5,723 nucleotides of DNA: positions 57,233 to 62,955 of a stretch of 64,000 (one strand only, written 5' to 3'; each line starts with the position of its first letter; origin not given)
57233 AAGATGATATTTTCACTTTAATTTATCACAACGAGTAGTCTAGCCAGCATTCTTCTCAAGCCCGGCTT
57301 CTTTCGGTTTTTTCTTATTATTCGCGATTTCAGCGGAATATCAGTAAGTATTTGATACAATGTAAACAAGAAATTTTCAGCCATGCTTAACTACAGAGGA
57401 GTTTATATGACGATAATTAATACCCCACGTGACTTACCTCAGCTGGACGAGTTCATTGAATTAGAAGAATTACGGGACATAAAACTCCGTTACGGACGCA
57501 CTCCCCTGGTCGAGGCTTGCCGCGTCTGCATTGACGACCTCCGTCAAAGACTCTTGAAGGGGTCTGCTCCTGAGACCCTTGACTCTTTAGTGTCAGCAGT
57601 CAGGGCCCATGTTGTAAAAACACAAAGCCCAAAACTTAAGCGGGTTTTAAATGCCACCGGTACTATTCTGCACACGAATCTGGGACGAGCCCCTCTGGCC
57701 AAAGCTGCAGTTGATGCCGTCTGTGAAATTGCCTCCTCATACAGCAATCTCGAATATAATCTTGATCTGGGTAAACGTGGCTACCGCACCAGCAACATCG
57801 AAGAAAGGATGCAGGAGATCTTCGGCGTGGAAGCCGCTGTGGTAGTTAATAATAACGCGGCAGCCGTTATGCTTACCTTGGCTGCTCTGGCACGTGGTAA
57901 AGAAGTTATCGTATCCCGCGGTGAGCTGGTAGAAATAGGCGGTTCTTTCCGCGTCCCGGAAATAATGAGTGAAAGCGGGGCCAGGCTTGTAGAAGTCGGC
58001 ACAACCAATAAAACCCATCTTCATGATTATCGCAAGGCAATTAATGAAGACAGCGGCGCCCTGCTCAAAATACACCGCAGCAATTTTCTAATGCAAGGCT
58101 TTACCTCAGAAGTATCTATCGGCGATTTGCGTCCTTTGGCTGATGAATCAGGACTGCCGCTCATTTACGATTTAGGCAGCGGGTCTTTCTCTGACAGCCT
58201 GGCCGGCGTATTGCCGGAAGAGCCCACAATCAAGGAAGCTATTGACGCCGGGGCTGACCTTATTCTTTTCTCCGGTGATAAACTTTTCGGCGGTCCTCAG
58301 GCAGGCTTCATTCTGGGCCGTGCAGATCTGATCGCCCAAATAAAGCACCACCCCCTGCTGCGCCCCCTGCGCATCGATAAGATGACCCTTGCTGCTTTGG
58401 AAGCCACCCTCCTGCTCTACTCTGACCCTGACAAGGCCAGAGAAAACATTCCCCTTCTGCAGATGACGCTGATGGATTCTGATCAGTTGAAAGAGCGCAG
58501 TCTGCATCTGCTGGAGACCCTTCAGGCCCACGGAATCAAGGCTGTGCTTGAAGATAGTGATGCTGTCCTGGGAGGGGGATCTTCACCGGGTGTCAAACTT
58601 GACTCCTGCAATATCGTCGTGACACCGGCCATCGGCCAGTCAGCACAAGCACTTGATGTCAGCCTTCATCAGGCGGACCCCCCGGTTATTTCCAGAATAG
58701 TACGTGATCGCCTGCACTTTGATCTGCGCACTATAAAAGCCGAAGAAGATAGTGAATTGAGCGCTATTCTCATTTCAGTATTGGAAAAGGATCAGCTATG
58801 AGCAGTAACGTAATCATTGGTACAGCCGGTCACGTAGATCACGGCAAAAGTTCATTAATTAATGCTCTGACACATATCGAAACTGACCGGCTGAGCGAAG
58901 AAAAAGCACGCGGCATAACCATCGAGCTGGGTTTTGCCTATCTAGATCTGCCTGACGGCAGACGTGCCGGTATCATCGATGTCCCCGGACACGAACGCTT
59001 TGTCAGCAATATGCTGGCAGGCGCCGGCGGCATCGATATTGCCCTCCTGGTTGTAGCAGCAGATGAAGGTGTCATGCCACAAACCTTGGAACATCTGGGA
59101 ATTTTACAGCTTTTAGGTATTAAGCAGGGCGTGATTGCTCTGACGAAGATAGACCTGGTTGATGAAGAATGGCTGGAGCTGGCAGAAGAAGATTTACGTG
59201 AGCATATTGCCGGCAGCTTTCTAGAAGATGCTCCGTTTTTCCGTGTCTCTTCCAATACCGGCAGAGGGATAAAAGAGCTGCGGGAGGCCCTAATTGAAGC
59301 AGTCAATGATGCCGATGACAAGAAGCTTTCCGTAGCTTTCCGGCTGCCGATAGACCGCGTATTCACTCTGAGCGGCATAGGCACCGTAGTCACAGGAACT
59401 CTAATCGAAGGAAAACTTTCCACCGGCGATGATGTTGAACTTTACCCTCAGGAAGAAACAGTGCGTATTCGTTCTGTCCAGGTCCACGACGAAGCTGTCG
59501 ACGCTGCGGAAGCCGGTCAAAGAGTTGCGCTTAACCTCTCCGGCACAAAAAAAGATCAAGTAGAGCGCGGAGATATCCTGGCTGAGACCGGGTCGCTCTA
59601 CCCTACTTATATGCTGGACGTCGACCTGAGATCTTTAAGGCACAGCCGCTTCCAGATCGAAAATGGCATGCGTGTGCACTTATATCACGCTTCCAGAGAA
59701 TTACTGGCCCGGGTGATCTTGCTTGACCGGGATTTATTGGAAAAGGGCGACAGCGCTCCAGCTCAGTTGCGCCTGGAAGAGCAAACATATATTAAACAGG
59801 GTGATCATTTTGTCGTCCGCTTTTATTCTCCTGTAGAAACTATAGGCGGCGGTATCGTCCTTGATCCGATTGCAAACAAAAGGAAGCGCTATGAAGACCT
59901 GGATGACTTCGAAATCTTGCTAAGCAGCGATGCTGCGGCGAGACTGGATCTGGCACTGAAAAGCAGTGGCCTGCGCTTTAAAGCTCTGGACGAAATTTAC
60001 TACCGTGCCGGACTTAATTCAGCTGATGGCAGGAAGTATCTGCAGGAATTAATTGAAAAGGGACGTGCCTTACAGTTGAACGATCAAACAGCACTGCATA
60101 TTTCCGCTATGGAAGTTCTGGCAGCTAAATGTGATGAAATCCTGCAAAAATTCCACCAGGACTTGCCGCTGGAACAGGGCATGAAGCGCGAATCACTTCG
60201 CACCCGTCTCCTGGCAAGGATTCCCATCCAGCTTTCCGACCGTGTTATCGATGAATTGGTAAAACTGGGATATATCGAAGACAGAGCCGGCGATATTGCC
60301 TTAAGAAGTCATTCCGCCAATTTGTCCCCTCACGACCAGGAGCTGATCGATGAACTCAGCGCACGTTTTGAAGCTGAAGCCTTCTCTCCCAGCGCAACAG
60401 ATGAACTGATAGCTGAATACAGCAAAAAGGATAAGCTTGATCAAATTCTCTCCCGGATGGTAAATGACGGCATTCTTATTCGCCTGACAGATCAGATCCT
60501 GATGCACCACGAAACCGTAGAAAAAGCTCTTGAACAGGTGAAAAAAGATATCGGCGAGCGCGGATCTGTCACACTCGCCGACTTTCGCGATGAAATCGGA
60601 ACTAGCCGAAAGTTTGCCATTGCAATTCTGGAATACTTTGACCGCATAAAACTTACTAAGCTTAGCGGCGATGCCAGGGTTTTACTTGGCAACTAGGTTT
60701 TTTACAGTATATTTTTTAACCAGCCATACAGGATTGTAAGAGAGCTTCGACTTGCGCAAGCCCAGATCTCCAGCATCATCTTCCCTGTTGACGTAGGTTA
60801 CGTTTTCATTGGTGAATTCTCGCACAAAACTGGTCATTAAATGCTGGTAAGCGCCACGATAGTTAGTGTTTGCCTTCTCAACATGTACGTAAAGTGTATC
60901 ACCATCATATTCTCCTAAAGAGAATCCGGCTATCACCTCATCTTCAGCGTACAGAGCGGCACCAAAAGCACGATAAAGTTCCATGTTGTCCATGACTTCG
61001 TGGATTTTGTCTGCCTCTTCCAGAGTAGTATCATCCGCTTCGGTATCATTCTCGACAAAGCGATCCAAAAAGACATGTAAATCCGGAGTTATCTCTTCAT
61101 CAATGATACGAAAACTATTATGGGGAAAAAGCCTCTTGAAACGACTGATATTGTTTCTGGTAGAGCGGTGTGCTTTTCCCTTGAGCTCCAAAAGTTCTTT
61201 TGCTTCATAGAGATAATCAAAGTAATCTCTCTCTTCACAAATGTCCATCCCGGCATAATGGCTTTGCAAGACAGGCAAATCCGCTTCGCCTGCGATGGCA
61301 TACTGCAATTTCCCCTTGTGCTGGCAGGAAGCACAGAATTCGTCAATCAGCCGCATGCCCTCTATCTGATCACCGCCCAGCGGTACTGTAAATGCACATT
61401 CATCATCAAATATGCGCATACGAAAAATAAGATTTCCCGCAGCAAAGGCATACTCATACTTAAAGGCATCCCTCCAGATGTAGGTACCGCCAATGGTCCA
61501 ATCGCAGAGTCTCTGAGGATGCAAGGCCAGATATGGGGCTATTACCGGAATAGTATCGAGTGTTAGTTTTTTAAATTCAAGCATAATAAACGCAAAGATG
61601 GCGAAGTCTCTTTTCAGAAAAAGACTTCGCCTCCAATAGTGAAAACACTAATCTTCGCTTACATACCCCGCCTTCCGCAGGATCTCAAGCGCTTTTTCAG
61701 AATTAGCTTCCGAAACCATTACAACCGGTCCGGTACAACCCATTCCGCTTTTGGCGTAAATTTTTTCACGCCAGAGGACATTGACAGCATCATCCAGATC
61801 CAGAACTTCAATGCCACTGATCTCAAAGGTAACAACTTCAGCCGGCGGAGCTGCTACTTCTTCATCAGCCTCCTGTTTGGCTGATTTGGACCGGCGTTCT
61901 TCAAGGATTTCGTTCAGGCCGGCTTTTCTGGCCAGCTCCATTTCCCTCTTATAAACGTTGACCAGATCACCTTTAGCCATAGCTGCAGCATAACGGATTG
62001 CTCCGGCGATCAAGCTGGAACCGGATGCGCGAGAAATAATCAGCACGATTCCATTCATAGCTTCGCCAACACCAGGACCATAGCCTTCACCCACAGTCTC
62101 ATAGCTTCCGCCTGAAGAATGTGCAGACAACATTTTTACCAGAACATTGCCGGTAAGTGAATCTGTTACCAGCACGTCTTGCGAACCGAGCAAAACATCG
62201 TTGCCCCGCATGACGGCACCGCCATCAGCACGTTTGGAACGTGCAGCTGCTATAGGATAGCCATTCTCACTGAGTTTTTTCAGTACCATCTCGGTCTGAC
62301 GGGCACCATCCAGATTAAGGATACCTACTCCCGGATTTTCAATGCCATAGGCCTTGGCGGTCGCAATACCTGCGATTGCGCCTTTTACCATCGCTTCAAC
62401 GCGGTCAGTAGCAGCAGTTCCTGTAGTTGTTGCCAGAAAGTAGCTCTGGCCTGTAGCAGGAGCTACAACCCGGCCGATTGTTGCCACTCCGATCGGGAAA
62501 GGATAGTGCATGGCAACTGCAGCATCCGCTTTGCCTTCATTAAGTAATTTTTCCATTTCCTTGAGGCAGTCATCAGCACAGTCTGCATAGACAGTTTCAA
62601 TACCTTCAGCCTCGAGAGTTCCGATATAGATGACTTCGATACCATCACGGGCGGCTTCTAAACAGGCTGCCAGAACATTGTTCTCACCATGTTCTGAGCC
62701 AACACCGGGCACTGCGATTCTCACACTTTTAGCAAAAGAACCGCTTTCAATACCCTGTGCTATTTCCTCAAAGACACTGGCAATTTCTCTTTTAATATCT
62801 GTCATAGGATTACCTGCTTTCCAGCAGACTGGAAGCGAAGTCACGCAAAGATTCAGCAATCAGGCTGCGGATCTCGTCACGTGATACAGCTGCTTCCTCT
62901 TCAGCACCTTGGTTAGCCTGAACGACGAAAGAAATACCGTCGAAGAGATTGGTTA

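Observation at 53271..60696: Compact selenium island: selD(Sec), NifS-like lyase, yedE, yedF, DUF3343, selA, selB, with no selC and next to the glycine reductase operon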

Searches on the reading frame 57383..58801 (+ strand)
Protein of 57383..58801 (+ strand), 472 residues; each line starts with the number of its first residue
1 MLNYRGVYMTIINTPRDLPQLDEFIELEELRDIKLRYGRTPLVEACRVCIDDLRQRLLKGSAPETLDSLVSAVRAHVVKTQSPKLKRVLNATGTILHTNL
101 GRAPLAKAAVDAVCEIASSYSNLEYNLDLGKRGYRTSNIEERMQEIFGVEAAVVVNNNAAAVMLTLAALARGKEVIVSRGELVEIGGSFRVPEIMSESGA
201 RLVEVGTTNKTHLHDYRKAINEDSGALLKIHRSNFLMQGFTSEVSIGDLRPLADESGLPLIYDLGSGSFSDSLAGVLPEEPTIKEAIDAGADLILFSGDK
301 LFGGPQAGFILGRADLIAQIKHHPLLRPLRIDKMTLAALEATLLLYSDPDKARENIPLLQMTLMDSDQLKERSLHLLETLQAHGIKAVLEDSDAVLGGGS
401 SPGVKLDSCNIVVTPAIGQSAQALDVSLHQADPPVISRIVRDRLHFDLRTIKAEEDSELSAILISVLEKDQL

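Call 6: search_protein_families(library=pfam, proteins=[window:57383-58801:+], max_evalue=0.01)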
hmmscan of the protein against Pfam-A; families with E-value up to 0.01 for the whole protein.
window:57383-58801:+ (472 aa): 4 families
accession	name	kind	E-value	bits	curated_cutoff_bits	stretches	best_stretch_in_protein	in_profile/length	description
PF03841.19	SelA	-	3.4e-139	464.4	22.8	1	88-451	1-366/367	L-seryl-tRNA selenium transferase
PF12390.13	Se-cys_synth_N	-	3.3e-05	24.3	22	1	16-54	2-40/40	Selenocysteine synthase N terminal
PF01212.27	Beta_elim_lyase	-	9.1e-05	22.4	27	1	136-321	34-220/288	Beta-eliminating lyase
PF01041.23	DegT_DnrJ_EryC1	-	9.1e-05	22.3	19.8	1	132-263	22-145/360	DegT/DnrJ/EryC1/StrS aminotransferase family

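Call 7: search_protein_families(library=ncbifam, proteins=[window:57383-58801:+], max_evalue=0.01)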
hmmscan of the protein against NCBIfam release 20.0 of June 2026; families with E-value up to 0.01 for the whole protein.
window:57383-58801:+ (472 aa): 10 families
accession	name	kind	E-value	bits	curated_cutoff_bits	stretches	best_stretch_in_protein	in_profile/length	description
TIGR00474.1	selA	equivalog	1.3e-165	551.7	267.9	1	16-463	2-453/455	L-seryl-tRNA(Sec) selenium transferase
TIGR01437.1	selA_rel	subfamily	2.8e-21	75.8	385.3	1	84-354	6-267/363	DgaE family pyridoxal phosphate-dependent ammonia lyase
NF047797.1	glminPNH3LysDgaE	equivalog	3.7e-19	68.9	600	1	84-360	8-272/367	D-glucosaminate-6-phosphate ammonia lyase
TIGR03576.1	pyridox_MJ0158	hypoth_equivalog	1.7e-09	37.3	304.45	1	144-356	64-259/346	TIGR03576 family pyridoxal phosphate-dependent enzyme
NF005870.0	PRK07810.1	equivalog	9.5e-06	24.3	618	1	138-318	77-240/406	O-succinylhomoserine sulfhydrylase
NF006095.0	PRK08247.1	equivalog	0.00011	21.1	585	1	139-305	58-203/369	methionine biosynthesis PLP-dependent protein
NF006096.0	PRK08248.1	equivalog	0.00069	18.4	726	1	138-305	68-215/431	homocysteine synthase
TIGR01328.1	met_gam_lyase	equivalog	0.0014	17.6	549.7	0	281-322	186-230/391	methionine gamma-lyase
TIGR01325.1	O_suc_HS_sulf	equivalog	0.0024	16.5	510.05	1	137-321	57-224/380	O-succinylhomoserine sulfhydrylase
NF005872.0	PRK07812.1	equivalog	0.0028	16.2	703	1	137-305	75-224/439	bifunctional o-acetylhomoserine/o-acetylserine sulfhydrylase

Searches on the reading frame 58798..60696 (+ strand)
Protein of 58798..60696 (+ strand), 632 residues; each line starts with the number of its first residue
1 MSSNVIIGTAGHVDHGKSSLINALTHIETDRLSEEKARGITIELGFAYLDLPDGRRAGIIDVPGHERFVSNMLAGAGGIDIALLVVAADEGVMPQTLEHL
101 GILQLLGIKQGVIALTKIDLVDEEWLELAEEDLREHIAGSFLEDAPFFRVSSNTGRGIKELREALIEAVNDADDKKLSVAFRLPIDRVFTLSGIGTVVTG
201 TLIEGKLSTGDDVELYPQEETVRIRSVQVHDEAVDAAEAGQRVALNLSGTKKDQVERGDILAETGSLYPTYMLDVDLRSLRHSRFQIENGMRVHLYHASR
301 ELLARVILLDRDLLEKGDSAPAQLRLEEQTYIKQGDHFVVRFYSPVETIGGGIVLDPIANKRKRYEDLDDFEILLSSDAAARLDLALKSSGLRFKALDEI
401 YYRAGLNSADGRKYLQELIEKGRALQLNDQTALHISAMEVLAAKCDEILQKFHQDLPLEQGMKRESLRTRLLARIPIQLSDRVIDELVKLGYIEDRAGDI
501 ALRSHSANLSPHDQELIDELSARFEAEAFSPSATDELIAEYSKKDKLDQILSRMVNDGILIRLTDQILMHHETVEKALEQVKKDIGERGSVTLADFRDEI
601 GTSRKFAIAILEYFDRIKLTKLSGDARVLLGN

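Call 6: search_protein_families(library=pfam, proteins=[window:58798-60696:+], max_evalue=0.01)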
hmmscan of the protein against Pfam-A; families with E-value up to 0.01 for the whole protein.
window:58798-60696:+ (632 aa): 9 families
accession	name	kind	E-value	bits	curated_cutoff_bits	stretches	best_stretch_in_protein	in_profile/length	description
PF00009.33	GTP_EFTU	-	1.6e-36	126.1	26.5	1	5-169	4-186/188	Elongation factor Tu GTP binding domain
PF09107.17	SelB-wing_3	-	7e-18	64.3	23.2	1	587-629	5-47/47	Elongation factor SelB, winged helix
PF03144.31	GTP_EFTU_D2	-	2.4e-14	53.9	30.3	1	195-262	1-73/73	Elongation factor Tu domain 2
PF25461.1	Beta-barrel_SelB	-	6.9e-12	45.9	27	1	286-359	13-78/80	Selenocysteine-specific elongation factor, beta-barrel domain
PF09106.17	SelB-wing_2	-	1.1e-10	41.9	22.3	1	447-496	2-51/57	Elongation factor SelB, winged helix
PF01926.29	MMR_HSR1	-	6.5e-07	29.9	21.9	1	7-103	2-100/113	50S ribosome-binding GTPase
PF03193.22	RsgA_GTPase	-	2.8e-06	27.7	30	0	79-166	23-105/174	RsgA GTPase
PF14578.12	GTP_EFTU_D4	-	0.0014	18.9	23.8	1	197-261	19-85/86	Elongation factor Tu domain 4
PF02421.24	FeoB_N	-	0.0024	17.8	27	0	7-164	3-155/156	Ferrous iron transport protein B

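Call 7: search_protein_families(library=ncbifam, proteins=[window:58798-60696:+], max_evalue=0.01)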
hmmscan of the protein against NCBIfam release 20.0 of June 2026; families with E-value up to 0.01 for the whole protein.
window:58798-60696:+ (632 aa): 41 families (the best 25 are shown)
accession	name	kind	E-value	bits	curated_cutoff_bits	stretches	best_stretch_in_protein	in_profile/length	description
TIGR00475.1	selB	equivalog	1.2e-120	403.9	242.25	1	5-629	1-579/581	selenocysteine-specific translation elongation factor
NF000766.0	PRK00049.1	subfamily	4.8e-51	173.8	449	1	4-355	12-392/396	elongation factor Tu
NF008969.0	PRK12317.1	subfamily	1.5e-50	172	502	1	30-342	61-384/426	elongation factor 1-alpha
NF009373.0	PRK12736.1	subfamily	1.8e-50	171.8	452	1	4-355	12-390/394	elongation factor Tu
NF009372.0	PRK12735.1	subfamily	1e-47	162.9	479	1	4-355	12-392/396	elongation factor Tu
TIGR00485.1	EF-Tu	equivalog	2e-45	155.2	522.4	1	4-355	12-390/394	elongation factor Tu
NF003077.0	PRK04000.1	equivalog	8.1e-45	153.7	315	2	55-267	85-320/412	translation initiation factor IF-2 subunit gamma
TIGR03680.1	eif2g_arch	equivalog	1.5e-44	152.9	514.5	2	55-223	81-257/407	translation initiation factor IF-2 subunit gamma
TIGR00483.1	EF-1_alpha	equivalog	2.4e-40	138.3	540.1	1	30-343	61-386/427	translation elongation factor EF-1 subunit alpha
TIGR02034.1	CysN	subfamily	3.3e-34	118.6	336.1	1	30-361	56-399/406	sulfate adenylyltransferase, large subunit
NF003478.0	PRK05124.1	equivalog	3.2e-32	111.7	590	1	30-361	83-426/475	sulfate adenylyltransferase subunit CysN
NF004035.0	PRK05506.1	subfamily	4.6e-32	111.1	715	1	29-361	79-423/632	bifunctional sulfate adenylyltransferase subunit 1/adenylylsulfate kinase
TIGR00487.1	IF-2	equivalog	1.6e-22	80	424.4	1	6-249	89-327/587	translation initiation factor IF-2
NF003078.0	PRK04004.1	equivalog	1.6e-14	53.4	468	1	59-127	80-146/598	translation initiation factor IF-2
TIGR01393.1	lepA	equivalog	7.8e-14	50.9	533.9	1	11-244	10-256/595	translation elongation factor 4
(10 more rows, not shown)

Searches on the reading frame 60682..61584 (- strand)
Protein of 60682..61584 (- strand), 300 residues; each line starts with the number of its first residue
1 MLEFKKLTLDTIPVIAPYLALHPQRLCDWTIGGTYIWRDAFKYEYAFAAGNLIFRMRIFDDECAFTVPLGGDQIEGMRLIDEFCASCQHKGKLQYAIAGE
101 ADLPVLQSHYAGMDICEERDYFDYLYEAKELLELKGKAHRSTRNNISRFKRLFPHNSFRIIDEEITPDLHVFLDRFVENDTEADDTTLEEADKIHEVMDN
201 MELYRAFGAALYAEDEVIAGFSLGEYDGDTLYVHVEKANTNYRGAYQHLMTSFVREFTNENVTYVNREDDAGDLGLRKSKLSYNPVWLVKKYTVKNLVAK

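Call 6: search_protein_families(library=pfam, proteins=[window:60682-61584:-], max_evalue=0.01)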
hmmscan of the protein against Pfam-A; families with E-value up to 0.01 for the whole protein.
window:60682-61584:- (300 aa): 1 family
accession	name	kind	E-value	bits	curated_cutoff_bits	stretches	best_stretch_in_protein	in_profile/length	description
PF09924.15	LPG_synthase_C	-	1.9e-37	129.4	27.5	1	24-294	6-297/298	Phosphatidylglycerol lysyltransferase, C-terminal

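Call 7: search_protein_families(library=ncbifam, proteins=[window:60682-61584:-], max_evalue=0.01)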
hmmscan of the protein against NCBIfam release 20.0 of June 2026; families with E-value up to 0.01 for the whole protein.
window:60682-61584:- (300 aa): 1 family
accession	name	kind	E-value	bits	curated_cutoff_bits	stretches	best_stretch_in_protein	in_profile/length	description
NF007222.0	PRK09640.1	equivalog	0.0087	15.6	194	0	237-274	19-56/188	RNA polymerase sigma factor SigX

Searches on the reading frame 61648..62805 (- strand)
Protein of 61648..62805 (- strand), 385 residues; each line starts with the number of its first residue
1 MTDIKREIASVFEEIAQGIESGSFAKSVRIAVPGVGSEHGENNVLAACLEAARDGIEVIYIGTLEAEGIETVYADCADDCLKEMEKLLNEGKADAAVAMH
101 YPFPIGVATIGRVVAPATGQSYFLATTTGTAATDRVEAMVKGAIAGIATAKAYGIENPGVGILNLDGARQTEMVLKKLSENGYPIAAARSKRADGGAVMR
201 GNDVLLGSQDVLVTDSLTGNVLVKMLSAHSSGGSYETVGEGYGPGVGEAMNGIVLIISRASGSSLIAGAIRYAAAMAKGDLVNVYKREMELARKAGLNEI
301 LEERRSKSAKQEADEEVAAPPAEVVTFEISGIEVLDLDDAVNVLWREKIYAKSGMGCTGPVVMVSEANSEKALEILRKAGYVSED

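Call 42: search_protein_families(library=ncbifam, proteins=[window:61648-62805:-], max_evalue=0.00001)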
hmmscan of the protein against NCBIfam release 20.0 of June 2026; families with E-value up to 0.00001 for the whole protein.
window:61648-62805:- (385 aa): 2 families
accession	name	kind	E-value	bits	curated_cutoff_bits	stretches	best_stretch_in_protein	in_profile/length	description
NF040747.1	reduct_C_alpha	equivalog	3.2e-157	523.4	350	1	5-382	2-380/380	glycine/sarcosine/betaine reductase complex component C subunit alpha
NF010419.0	PRK13845.1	equivalog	2.6e-08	33.2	729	0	151-228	271-344/440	putative glycerol-3-phosphate acyltransferase PlsX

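Call 53: find_encoding_contigs(protein=window:61648-62805:-, flank=10000, max_places=3)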
Protein window:61648-62805:- (385 aa): 10 contigs read that carry it; 3 places shown.
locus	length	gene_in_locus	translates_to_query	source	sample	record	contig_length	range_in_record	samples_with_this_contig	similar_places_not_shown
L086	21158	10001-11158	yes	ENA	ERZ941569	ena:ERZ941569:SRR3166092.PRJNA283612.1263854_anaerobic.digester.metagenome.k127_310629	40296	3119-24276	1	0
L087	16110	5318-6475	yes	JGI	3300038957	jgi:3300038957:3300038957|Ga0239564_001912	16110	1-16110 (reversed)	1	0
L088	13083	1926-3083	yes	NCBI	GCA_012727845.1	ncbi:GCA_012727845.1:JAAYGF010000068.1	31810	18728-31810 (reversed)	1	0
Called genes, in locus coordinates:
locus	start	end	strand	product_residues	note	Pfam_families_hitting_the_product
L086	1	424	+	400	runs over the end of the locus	PF00009:GTP_EFTU, PF03144:GTP_EFTU_D2, PF03143:GTP_EFTU_D3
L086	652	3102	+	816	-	PF02190:LON_substr_bdg, PF00004:AAA, PF07728:AAA_5 (weak), PF22667:Lon_lid, PF05362:Lon_C, PF13541:ChlI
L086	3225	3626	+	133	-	PF28011:GrdX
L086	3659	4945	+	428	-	PF09338:Gly_reductase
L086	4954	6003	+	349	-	PF07355:GRDB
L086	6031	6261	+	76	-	-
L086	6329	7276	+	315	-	PF01134:GIDA (faint), PF01266:DAO (faint), PF01946:Thi4 (faint), PF03486:HI0933_like (faint), PF07992:Pyr_redox_2, PF13738:Pyr_redox_3, PF00070:Pyr_redox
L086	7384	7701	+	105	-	PF00085:Thioredoxin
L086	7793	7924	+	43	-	PF04723:GRDA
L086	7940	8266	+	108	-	PF04723:GRDA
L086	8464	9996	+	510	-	PF08545:ACP_syn_III (faint), PF19364:DUF5940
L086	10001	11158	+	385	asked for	PF02504:FA_synthesis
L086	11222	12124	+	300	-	PF09924:LPG_synthase_C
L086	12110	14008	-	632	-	PF00009:GTP_EFTU, PF01926:MMR_HSR1 (weak), PF03193:RsgA_GTPase (faint), PF03144:GTP_EFTU_D2, PF25461:Beta-barrel_SelB, PF09106:WHD_2nd_SelB, PF09107:WHD_3rd_SelB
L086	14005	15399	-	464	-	PF03841:SelA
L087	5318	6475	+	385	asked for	PF02504:FA_synthesis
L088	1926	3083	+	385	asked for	PF02504:FA_synthesis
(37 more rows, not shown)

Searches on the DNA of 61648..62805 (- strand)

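Call 55: search_rna_families(source=L086, start=1, end=10000, threshold=gathering)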
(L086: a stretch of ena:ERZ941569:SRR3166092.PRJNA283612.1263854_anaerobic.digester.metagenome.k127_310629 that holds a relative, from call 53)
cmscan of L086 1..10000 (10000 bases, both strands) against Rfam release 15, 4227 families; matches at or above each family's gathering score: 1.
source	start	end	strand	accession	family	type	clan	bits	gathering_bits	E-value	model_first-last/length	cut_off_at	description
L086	6004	6041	+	RF01990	SECIS_4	Cis-reg;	-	56.3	38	1.9e-11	1-38/38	no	Selenocysteine insertion sequence 4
